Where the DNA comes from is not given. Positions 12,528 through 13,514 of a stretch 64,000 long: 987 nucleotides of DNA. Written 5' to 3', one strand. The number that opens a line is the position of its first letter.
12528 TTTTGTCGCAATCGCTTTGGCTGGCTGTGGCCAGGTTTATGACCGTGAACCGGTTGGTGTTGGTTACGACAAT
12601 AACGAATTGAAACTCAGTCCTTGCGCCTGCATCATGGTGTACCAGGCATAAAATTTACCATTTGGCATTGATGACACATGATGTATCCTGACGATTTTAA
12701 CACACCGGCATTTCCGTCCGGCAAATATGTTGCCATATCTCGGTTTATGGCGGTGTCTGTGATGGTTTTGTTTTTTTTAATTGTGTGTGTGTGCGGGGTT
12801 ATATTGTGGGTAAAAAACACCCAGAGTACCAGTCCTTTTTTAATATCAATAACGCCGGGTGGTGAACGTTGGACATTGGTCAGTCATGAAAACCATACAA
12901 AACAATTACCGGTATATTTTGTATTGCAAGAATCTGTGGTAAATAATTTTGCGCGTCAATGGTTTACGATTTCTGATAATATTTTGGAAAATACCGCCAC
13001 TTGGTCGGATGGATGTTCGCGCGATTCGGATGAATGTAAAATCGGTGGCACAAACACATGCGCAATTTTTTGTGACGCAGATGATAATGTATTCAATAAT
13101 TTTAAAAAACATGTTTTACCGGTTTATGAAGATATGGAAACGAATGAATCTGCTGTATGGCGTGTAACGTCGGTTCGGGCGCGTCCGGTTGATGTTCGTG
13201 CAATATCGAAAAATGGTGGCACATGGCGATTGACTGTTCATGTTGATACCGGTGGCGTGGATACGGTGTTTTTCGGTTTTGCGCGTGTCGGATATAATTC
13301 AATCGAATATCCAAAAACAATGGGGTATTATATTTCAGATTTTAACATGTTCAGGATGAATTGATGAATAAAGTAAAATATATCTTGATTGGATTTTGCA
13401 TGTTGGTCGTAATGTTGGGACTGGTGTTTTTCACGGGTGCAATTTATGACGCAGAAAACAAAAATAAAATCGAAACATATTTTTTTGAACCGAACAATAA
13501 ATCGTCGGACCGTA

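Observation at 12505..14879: Second T4SS-like island: VirB7-like mini-lipoprotein, two tandem VirB8-like paralogues and a secreted acidic protein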

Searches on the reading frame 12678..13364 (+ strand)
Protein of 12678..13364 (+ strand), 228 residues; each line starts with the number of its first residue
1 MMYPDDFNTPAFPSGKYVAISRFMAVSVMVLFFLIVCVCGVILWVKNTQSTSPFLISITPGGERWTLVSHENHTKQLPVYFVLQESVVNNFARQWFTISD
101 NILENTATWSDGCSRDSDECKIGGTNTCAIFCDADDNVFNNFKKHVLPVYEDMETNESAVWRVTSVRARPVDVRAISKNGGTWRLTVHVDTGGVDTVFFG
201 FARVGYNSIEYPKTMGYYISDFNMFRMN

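Call 3: search_protein_families(library=pfam, proteins=[window:12678-13364:+], max_evalue=10)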
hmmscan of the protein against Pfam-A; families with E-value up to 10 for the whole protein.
window:12678-13364:+ (228 aa): 2 families
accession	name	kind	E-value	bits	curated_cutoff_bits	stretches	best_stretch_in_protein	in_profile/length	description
PF03929.21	PepSY_TM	-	0.035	14.4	28.8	1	25-70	137-181/295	PepSY-associated TM region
PF12206.14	DUF3599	-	0.16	12.6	25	1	92-167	22-96/116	Domain of unknown function (DUF3599)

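Call 4: search_protein_families(library=ncbifam, proteins=[window:12678-13364:+], max_evalue=10)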
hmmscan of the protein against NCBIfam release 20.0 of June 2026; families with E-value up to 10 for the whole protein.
window:12678-13364:+ (228 aa): 2 families
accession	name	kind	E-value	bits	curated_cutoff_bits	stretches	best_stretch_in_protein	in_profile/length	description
NF033207.2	midcut_by_XrtH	subfamily_domain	0.064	13.3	45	1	158-203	85-127/175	midcut-by-XrtH protein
NF042931.1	SAG1386_EF1546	equivalog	0.16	12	80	1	21-51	28-58/158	SAG1386/EF1546 family surface-associated protein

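Call 14: find_homologous_proteins(query=window:12678-13364:+, max_evalue=0.01)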
Query window:12678-13364:+ (228 aa): 33 proteins with E <= 0.01 among 102 candidates.
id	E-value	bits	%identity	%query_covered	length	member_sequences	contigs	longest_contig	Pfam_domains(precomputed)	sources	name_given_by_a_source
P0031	1.9e-154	530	100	100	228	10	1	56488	-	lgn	-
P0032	9.6e-126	436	80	100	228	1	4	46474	-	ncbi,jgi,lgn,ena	ncbi:MAG: hypothetical protein ACLRFM_00735 [Alphaproteobacteria bacterium]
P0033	2.0e-115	402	84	88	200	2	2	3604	-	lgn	-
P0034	1.5e-113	396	82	88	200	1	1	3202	-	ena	-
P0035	5.4e-106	371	69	100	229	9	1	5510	-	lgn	-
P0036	2.0e-97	343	61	100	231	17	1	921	-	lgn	-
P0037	1.8e-88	314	57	100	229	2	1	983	-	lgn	-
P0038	1.0e-86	308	58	100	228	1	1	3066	-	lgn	-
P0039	6.9e-85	302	55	100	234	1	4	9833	PF04335.20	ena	-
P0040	8.3e-85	302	56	100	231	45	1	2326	PF04335.20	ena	-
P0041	1.1e-84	302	57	100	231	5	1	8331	-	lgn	-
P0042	1.4e-82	295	55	100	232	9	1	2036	-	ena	-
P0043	1.1e-81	292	54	100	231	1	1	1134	-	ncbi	-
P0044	4.5e-81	290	54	100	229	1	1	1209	-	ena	-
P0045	1.9e-80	288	53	100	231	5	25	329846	-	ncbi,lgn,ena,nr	ncbi:MAG: hypothetical protein IKP24_04390 [Alphaproteobacteria bacterium]|nr:hypothetical protein [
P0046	8.1e-80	286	54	100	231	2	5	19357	PF04335.20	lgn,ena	-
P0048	1.1e-79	285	54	100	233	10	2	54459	-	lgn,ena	-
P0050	2.2e-78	281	53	100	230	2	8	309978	-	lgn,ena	-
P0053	1.3e-77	279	50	100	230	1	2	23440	PF04335.20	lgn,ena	-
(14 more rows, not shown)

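Call 19: search_solved_structures(query=A2, max_evalue=10, show_alignments=2)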
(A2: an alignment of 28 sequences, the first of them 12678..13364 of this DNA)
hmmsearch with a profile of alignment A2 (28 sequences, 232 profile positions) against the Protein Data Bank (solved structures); distinct sequences matched with E-value up to 10: 0.

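Call 20: search_protein_families(library=pfam, alignment_id=A2, max_evalue=1)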
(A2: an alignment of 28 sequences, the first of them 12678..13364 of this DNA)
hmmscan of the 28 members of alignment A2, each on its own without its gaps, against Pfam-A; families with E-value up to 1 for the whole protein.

A. member 1, window:12678-13364:+ (228 aa): 2 families
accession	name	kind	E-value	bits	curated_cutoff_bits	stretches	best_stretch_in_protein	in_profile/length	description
PF03929.21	PepSY_TM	-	0.035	14.4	28.8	1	25-70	137-181/295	PepSY-associated TM region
PF12206.14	DUF3599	-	0.16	12.6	25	1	92-167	22-96/116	Domain of unknown function (DUF3599)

B. families by the number of members that match (of 28 scanned): 20 families
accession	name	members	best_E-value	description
PF04335.19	VirB8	24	2.9e-06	VirB8 protein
PF03929.21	PepSY_TM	8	0.035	PepSY-associated TM region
PF19868.4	DUF6341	3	0.059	Family of unknown function (DUF6341)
PF11683.13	DUF3278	3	0.1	Protein of unknown function (DUF3278)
PF05545.16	FixQ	3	0.15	Cbb3-type cytochrome oxidase component FixQ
PF02938.19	GAD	2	0.0082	GAD domain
PF04544.17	Herpes_UL20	1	0.0085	Herpesvirus egress protein UL20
PF15031.11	DUF4528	1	0.042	Domain of unknown function (DUF4528)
PF24974.1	DUF7771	1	0.048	Domain of unknown function (DUF7771)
PF01024.24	Colicin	1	0.048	Colicin pore forming domain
PF21428.2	Gp7_helical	1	0.076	Baseplate wedge protein gp7, helical domain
PF00998.28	RdRP_3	1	0.08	Viral RNA dependent RNA polymerase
PF06812.17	ImpA_N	1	0.094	ImpA, N-terminal, type VI secretion system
PF01292.26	Ni_hydr_CYTB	1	0.098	Prokaryotic cytochrome b561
PF15957.10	Comm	1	0.12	Commissureless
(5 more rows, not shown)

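Call 51: search_protein_families(library=pfam, proteins=[P0039, P0040, P0046, P0053, P0050, P0048, P0032], max_evalue=1)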
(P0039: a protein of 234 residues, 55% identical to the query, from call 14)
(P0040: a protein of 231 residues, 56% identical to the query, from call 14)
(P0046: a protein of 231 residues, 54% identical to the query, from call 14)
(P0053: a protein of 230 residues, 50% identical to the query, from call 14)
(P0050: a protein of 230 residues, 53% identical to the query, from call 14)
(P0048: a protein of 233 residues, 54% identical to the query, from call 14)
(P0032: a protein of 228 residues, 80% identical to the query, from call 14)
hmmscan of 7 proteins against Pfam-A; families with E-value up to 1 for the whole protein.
P0039 (234 aa): 2 families
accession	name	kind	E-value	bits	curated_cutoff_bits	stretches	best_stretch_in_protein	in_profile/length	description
PF04335.19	VirB8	-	1.4e-05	25.5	23.2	1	24-120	18-111/213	VirB8 protein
PF05545.16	FixQ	-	0.33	11.4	29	1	32-51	14-33/49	Cbb3-type cytochrome oxidase component FixQ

P0040 (231 aa): 3 families
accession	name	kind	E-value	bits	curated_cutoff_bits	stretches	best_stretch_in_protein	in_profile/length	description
PF04335.19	VirB8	-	4.7e-06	27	23.2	1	22-120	18-113/213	VirB8 protein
PF06812.17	ImpA_N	-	0.094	13.3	26.9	1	78-135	18-69/119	ImpA, N-terminal, type VI secretion system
PF03929.21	PepSY_TM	-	0.14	12.4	28.8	1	26-70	138-181/295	PepSY-associated TM region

P0046 (231 aa): 2 families
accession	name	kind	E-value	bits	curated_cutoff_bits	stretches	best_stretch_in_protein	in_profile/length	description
PF04335.19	VirB8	-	2.9e-06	27.7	23.2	1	31-111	27-104/213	VirB8 protein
PF03929.21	PepSY_TM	-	0.23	11.7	28.8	1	27-64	139-175/295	PepSY-associated TM region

P0053 (230 aa): 2 families
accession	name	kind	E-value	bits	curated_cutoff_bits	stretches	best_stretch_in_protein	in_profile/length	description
PF04335.19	VirB8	-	1.7e-05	25.2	23.2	1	26-110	22-103/213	VirB8 protein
PF11683.13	DUF3278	-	0.38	11.3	26.6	0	83-100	1-23/130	Protein of unknown function (DUF3278)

P0050 (230 aa): 2 families
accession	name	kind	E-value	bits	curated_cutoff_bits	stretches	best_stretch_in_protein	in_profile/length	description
PF04335.19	VirB8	-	0.00019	21.8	23.2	1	25-101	22-95/213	VirB8 protein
PF15031.11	DUF4528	-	0.042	14.2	27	1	156-208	12-62/126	Domain of unknown function (DUF4528)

P0048 (233 aa): 1 family
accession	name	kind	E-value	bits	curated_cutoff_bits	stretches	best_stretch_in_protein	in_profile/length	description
PF04335.19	VirB8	-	0.00027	21.3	23.2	1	21-110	17-103/213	VirB8 protein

P0032 (228 aa): 2 families
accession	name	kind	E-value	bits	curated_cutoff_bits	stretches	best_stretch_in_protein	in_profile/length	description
PF03929.21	PepSY_TM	-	0.06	13.6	28.8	1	25-70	137-181/295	PepSY-associated TM region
PF05545.16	FixQ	-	0.15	12.4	29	1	30-45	14-29/49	Cbb3-type cytochrome oxidase component FixQ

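Call 71: search_dna_similar(query=window:12678-13364:+, collection=plasmids, mode=protein, max_evalue=1, max_rows=10)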
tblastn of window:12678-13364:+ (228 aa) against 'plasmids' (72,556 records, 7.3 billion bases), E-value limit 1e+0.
Records with a match: 1; places in all: 1; records where one place covers at least 80% of the query: 0.
Best place of each record, by identity: <60% 1.
By first word of the organism name: Erythrobacter 1.
By predicted mobility (MOB-suite, as given by PLSDB): non-mobilizable 1.
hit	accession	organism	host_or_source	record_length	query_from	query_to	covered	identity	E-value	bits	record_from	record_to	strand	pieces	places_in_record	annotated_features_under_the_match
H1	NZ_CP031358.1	Erythrobacter aureus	marine sediment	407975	3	113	49%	25.9%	1e-2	44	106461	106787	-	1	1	VirB8/TrbF family protein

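Call 73: get_annotated_region(hit=H1, flank=6000)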
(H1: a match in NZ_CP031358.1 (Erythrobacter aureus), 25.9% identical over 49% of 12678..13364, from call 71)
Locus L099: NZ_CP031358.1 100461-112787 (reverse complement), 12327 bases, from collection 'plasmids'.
description: Erythrobacter aureus strain YH-07 plasmid unnamed, complete sequence
organism: Erythrobacter aureus (NCBI taxid 2182384)
taxonomy: Bacteria; Pseudomonadota; Alphaproteobacteria; Sphingomonadales; Erythrobacteraceae; Erythrobacter; Erythrobacter aureus
host: -; source: marine sediment; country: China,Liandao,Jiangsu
typing (MOB-suite, as given by PLSDB): non-mobilizable
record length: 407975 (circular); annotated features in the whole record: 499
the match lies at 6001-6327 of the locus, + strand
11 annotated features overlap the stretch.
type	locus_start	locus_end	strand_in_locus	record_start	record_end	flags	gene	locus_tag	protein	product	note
CDS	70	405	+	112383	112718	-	-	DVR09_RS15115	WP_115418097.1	TrbC/VirB2 family protein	-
CDS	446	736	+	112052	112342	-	-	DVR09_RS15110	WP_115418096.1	hypothetical protein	-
CDS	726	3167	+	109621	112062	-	-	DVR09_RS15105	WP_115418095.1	VirB4 family type IV secretion system protein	-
CDS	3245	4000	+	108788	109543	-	-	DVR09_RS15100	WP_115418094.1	type IV secretion system protein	-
CDS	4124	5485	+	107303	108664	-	-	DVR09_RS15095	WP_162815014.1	hypothetical protein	-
CDS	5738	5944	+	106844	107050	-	-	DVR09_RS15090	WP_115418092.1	hypothetical protein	-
CDS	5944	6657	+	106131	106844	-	-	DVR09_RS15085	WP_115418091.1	VirB8/TrbF family protein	-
CDS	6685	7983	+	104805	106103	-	-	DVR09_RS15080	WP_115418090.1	TrbG/VirB9 family P-type conjugative transfer protein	-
CDS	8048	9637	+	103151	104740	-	-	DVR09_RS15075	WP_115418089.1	TrbI/VirB10 family protein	-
CDS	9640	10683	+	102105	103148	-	-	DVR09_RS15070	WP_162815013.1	ATPase, T2SS/T4P/T4SS family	-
CDS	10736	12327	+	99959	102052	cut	-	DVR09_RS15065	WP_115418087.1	type IV secretory system conjugative DNA transfer family protein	-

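Call 84: search_protein_families(library=pfam, proteins=[L099:5738-5944:+, L099:5944-6657:+], max_evalue=1)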
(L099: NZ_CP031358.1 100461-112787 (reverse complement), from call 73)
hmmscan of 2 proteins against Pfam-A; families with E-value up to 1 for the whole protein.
L099:5738-5944:+ (68 aa): 0 families

L099:5944-6657:+ (237 aa): 2 families
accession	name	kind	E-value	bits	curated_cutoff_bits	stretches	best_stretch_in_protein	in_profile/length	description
PF04335.19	VirB8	-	7.1e-20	72.2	23.2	1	32-232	14-209/213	VirB8 protein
PF12392.13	DUF3656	-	0.077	14.1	22.1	1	150-194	49-91/109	Collagenase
